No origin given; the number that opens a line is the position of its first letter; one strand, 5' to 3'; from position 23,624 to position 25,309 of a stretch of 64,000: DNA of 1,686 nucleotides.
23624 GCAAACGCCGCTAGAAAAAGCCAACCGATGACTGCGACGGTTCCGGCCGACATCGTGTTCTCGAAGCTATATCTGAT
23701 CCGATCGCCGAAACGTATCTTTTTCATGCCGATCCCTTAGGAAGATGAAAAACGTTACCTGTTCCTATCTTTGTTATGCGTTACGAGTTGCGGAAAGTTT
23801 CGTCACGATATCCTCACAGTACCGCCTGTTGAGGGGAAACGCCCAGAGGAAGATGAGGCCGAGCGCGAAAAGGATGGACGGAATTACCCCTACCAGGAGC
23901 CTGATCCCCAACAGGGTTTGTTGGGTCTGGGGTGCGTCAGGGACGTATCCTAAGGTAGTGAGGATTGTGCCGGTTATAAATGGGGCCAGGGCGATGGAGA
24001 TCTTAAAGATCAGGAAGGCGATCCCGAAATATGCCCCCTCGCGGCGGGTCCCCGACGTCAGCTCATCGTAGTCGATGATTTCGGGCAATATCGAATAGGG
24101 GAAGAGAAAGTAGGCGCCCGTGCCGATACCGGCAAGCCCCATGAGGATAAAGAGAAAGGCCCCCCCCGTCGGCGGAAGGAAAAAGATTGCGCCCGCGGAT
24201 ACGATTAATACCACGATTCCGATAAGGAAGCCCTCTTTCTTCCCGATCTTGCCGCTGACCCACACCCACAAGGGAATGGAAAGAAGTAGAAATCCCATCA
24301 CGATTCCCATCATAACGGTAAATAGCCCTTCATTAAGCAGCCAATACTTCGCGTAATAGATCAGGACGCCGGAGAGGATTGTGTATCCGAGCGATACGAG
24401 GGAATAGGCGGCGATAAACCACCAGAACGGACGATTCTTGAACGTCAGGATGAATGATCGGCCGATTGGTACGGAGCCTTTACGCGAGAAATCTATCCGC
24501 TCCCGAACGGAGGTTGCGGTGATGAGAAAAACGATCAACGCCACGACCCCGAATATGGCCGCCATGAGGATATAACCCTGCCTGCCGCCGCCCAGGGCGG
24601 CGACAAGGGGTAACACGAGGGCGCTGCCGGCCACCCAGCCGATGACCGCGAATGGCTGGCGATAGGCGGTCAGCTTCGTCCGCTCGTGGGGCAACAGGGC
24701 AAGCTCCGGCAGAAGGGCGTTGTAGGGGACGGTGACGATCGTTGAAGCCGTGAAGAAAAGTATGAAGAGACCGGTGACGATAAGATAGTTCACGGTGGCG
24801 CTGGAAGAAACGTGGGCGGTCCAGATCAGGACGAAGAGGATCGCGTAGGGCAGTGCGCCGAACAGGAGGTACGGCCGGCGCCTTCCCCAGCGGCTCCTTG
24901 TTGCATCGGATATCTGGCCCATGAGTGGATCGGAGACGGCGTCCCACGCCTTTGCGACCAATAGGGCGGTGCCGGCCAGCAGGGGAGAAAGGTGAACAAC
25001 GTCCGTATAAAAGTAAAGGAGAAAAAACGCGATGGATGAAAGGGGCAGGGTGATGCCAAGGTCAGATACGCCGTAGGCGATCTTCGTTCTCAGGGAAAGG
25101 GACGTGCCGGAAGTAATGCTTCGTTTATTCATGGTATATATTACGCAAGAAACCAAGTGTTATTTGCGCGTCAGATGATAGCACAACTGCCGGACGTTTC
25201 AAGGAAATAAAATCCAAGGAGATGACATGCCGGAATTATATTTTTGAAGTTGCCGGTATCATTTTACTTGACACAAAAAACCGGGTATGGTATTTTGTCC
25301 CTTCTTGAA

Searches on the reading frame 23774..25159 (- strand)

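Call 43: search_protein_families(library=pfam, proteins=[window:23774-25159:-], max_evalue=0.00001)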
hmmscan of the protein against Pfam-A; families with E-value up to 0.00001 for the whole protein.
window:23774-25159:- (461 aa): 2 families
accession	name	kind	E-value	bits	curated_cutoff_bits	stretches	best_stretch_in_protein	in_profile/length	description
PF13347.12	MFS_2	-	2e-98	330.2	27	1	29-445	2-427/427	MFS/sugar transport protein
PF07690.21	MFS_1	-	3.2e-20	72.8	33.4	2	41-393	13-347/347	Major Facilitator Superfamily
